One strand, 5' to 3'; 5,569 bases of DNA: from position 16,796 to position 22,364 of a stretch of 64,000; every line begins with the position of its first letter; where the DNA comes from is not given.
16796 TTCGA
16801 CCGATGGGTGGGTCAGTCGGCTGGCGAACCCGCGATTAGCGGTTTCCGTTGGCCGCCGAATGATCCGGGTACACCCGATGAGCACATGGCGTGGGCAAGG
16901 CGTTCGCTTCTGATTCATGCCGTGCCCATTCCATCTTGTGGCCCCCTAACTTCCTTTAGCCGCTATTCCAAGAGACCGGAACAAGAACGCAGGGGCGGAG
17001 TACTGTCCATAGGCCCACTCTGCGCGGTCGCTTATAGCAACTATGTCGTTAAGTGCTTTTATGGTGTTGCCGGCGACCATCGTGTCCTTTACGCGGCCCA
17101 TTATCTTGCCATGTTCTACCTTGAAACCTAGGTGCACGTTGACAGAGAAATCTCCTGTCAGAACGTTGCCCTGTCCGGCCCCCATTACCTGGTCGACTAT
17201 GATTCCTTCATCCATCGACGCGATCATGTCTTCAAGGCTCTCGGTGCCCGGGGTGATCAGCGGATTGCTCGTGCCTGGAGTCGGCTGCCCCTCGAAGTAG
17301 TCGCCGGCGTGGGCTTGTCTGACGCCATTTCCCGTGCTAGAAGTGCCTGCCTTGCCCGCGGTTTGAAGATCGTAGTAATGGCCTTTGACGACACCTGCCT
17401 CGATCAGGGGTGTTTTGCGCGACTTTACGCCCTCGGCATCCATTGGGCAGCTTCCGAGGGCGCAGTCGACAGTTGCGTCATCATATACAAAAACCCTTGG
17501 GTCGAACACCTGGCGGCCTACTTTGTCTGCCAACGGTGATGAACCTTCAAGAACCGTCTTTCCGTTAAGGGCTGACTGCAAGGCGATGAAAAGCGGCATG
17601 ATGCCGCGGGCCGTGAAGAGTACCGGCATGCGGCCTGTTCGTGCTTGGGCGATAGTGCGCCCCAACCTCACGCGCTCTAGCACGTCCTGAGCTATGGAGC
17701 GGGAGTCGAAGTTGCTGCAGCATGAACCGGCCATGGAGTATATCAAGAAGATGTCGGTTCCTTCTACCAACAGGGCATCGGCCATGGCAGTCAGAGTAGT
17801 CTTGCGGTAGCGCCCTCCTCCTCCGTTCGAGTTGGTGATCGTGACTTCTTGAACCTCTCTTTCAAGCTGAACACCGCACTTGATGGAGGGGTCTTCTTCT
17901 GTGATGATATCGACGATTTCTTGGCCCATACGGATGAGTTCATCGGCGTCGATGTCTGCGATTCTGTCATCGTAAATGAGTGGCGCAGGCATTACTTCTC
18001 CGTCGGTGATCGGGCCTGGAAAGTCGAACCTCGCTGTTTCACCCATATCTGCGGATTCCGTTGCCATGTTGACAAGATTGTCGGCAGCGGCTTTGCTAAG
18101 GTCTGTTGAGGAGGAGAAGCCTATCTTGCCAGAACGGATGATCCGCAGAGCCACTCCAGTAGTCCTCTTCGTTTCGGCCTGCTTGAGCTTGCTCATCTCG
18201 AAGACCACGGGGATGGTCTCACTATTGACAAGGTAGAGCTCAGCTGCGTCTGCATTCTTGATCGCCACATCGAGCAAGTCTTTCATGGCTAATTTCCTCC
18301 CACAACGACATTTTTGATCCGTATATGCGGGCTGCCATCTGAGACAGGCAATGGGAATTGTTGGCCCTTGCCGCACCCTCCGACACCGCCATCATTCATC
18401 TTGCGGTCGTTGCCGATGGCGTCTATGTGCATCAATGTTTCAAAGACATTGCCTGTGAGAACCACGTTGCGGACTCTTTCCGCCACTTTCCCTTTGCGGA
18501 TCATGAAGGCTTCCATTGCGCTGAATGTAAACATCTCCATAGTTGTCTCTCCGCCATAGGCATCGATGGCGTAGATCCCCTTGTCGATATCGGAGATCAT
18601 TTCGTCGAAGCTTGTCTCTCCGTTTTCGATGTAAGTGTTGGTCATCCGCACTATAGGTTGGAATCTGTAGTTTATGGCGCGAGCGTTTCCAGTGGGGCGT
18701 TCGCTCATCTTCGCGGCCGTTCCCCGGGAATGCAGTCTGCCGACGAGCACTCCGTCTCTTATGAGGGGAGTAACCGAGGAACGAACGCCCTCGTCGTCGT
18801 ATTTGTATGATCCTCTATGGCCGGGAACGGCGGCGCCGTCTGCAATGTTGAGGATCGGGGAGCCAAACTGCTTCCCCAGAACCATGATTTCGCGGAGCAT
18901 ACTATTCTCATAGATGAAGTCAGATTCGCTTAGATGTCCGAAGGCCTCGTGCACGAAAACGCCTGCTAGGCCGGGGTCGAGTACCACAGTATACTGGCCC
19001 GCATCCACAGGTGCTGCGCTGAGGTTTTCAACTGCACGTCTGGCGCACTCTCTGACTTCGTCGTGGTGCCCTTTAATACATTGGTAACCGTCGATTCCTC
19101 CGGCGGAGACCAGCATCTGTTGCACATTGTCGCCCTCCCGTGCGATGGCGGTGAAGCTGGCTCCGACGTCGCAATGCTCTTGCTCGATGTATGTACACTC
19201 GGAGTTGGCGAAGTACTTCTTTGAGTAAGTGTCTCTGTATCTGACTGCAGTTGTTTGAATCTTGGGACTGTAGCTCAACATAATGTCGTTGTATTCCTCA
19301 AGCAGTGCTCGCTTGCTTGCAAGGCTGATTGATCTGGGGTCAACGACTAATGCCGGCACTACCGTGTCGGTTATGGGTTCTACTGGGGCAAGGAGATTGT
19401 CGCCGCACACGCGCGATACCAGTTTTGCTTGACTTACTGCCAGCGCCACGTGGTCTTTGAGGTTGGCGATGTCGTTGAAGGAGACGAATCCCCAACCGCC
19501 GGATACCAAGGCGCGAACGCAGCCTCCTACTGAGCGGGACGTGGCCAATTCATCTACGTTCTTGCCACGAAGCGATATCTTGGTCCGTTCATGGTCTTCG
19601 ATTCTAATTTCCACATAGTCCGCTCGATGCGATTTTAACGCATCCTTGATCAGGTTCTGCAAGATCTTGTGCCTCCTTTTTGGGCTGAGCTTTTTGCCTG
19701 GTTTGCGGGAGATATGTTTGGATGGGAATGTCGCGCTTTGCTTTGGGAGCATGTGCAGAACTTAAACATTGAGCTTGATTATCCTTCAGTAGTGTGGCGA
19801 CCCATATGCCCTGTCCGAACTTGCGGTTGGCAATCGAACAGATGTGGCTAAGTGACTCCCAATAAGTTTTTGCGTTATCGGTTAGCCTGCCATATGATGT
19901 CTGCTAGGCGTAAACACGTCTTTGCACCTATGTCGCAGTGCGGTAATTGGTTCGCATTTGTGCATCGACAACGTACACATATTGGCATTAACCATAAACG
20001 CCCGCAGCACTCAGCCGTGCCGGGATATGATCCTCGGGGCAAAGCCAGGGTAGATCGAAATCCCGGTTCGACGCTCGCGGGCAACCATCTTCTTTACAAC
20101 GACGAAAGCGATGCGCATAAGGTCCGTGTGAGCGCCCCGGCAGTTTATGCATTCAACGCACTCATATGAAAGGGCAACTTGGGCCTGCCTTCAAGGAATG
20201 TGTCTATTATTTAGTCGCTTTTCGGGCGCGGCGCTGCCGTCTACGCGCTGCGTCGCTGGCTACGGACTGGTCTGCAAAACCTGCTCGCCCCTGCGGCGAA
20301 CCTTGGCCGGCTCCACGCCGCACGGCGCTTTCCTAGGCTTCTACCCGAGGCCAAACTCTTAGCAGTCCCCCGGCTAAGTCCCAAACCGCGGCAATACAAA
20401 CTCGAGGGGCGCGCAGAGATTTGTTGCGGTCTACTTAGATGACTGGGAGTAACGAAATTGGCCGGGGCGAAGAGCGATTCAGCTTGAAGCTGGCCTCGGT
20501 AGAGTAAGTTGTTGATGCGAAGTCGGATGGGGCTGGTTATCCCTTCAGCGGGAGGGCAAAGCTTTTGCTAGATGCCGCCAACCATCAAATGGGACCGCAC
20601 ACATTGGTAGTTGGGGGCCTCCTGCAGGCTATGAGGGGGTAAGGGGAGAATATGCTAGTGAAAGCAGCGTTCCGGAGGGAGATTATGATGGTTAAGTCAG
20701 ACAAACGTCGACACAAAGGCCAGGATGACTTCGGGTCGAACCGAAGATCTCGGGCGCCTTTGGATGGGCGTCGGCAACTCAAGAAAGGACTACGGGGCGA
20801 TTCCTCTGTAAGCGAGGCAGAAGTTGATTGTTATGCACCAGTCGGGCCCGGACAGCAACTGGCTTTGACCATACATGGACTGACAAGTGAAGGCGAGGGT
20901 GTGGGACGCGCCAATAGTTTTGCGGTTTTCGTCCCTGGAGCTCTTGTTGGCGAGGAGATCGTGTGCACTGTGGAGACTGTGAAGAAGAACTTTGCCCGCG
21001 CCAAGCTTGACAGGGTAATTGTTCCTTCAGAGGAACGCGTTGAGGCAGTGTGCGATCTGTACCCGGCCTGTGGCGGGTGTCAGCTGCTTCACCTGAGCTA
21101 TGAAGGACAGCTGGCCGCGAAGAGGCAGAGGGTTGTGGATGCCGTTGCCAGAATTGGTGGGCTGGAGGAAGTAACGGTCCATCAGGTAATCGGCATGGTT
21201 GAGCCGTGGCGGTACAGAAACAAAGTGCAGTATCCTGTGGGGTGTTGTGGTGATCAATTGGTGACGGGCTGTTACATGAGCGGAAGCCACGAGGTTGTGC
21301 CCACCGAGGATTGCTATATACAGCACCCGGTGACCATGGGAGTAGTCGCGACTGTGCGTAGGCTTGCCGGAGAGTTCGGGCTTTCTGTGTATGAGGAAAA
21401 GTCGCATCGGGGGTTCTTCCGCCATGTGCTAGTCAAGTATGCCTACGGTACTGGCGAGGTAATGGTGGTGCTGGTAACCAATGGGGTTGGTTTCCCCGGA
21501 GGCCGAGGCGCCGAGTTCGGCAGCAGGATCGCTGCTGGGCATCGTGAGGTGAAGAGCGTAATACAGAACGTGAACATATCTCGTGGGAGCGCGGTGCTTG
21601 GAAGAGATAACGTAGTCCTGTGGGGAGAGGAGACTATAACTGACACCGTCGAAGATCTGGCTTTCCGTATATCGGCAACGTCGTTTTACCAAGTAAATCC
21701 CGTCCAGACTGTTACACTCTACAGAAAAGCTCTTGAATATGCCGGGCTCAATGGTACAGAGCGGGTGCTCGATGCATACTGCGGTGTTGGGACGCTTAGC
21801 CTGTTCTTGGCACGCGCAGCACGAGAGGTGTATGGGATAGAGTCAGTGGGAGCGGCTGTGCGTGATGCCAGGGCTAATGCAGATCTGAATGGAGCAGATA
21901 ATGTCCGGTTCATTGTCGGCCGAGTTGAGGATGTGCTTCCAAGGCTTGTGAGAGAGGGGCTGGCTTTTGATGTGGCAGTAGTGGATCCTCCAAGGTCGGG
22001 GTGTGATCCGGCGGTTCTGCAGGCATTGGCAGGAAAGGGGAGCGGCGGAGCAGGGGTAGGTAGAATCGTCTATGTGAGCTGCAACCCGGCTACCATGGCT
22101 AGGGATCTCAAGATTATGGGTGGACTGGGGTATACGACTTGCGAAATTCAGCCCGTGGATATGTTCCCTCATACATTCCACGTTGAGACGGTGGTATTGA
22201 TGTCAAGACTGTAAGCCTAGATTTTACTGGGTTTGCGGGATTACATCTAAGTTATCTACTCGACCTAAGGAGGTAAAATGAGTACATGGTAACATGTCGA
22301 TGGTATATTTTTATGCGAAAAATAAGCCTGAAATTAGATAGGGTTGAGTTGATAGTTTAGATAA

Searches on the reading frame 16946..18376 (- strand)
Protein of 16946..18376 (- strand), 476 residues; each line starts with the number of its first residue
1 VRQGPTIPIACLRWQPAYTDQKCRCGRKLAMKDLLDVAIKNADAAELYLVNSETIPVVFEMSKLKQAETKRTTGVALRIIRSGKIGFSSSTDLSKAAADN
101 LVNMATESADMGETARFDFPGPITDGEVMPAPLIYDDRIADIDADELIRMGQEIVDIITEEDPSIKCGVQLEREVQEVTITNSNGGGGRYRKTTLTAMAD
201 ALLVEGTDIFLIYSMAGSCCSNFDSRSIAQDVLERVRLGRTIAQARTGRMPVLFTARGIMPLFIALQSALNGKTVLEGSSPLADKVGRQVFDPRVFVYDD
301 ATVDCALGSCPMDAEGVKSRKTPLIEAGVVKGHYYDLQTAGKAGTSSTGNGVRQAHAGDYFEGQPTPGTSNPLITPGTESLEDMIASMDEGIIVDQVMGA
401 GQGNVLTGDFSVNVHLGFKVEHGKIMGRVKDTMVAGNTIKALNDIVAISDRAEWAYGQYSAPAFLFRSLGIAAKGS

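Call 7: search_protein_families(library=pfam, proteins=[window:16946-18376:-], max_evalue=0.001)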
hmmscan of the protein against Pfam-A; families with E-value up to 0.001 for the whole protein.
window:16946-18376:- (476 aa): 3 families
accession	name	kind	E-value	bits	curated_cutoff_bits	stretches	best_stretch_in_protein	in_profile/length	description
PF19289.4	PmbA_TldD_3rd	-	6.3e-65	218.9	22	1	247-472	1-219/220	PmbA/TldA metallopeptidase C-terminal domain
PF01523.21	PmbA_TldD_1st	-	5.1e-12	46.2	20.9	1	45-109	1-65/65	PmbA/TldA metallopeptidase domain 1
PF19290.4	PmbA_TldD_2nd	-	5.7e-05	24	20.9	1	139-236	3-105/109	PmbA/TldA metallopeptidase central domain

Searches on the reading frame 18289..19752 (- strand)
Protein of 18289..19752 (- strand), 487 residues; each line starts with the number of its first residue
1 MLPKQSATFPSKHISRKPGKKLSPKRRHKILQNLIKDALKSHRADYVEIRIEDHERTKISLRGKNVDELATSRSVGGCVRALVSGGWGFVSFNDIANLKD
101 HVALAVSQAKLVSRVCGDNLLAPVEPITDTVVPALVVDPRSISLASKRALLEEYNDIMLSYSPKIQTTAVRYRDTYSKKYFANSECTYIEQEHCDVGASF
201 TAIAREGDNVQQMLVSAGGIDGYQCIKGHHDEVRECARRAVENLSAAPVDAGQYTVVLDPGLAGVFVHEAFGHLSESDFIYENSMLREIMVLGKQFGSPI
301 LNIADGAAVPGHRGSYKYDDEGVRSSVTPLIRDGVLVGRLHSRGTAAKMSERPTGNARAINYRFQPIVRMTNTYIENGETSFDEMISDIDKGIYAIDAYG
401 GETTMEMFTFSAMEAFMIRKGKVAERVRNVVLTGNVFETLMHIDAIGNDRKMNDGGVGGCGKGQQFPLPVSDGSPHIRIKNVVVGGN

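Call 7: search_protein_families(library=pfam, proteins=[window:18289-19752:-], max_evalue=0.001)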
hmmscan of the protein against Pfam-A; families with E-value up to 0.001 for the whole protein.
window:18289-19752:- (487 aa): 3 families
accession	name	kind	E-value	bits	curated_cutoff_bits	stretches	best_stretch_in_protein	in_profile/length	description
PF19289.4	PmbA_TldD_3rd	-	3.8e-61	206.5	22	1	252-486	2-220/220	PmbA/TldA metallopeptidase C-terminal domain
PF19290.4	PmbA_TldD_2nd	-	7.9e-13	49.2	20.9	1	138-244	2-105/109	PmbA/TldA metallopeptidase central domain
PF01523.21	PmbA_TldD_1st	-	3.2e-12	46.8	20.9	1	47-109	1-61/65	PmbA/TldA metallopeptidase domain 1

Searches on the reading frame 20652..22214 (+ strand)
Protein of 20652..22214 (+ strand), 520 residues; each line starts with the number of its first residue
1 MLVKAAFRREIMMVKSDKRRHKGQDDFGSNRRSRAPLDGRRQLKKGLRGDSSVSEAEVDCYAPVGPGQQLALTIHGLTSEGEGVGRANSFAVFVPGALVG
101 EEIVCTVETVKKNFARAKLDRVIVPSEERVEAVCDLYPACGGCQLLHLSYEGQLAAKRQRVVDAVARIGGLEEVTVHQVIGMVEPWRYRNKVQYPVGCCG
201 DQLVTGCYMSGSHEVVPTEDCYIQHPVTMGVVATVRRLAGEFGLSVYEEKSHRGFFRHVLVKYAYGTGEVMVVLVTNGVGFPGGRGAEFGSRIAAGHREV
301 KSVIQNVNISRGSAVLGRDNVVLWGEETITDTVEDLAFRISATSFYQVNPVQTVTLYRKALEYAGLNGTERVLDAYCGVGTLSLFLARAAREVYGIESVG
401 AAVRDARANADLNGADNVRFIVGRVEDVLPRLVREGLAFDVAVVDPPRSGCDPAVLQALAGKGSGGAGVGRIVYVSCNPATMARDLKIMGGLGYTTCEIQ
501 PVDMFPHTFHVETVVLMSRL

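Call 7: search_protein_families(library=pfam, proteins=[window:20652-22214:+], max_evalue=0.001)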
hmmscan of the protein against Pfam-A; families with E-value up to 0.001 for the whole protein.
window:20652-22214:+ (520 aa): 9 families
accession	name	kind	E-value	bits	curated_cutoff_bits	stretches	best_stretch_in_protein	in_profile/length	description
PF05958.17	tRNA_U5-meth_tr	-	1.9e-18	67.1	23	1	327-519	161-356/357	tRNA (Uracil-5-)-methyltransferase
PF13847.12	Methyltransf_31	-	1.6e-11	44.6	27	1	369-445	4-81/145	Methyltransferase domain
PF01938.26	TRAM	-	3.4e-11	43.3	21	1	66-119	4-60/61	TRAM domain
PF13649.12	Methyltransf_25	-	4.9e-07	30.8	27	1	372-443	1-69/97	Methyltransferase domain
PF03602.21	Cons_hypoth95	-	1.6e-06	28.4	24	1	369-448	42-123/182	Conserved hypothetical protein 95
PF09445.16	Methyltransf_15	-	2.8e-05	24.2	22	1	370-451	2-84/165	RNA cap guanine-N2 methyltransferase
PF02475.24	TRM5-TYW2_MTfase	-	6.4e-05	23.4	28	1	368-429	36-100/164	TRM5/TYW2 methyltransferase domain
PF05175.20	MTS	-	0.00028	21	23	1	369-447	32-107/170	Methyltransferase small domain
PF06325.19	PrmA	-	0.00069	19.6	22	0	359-427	153-220/296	Ribosomal protein L11 methyltransferase (PrmA)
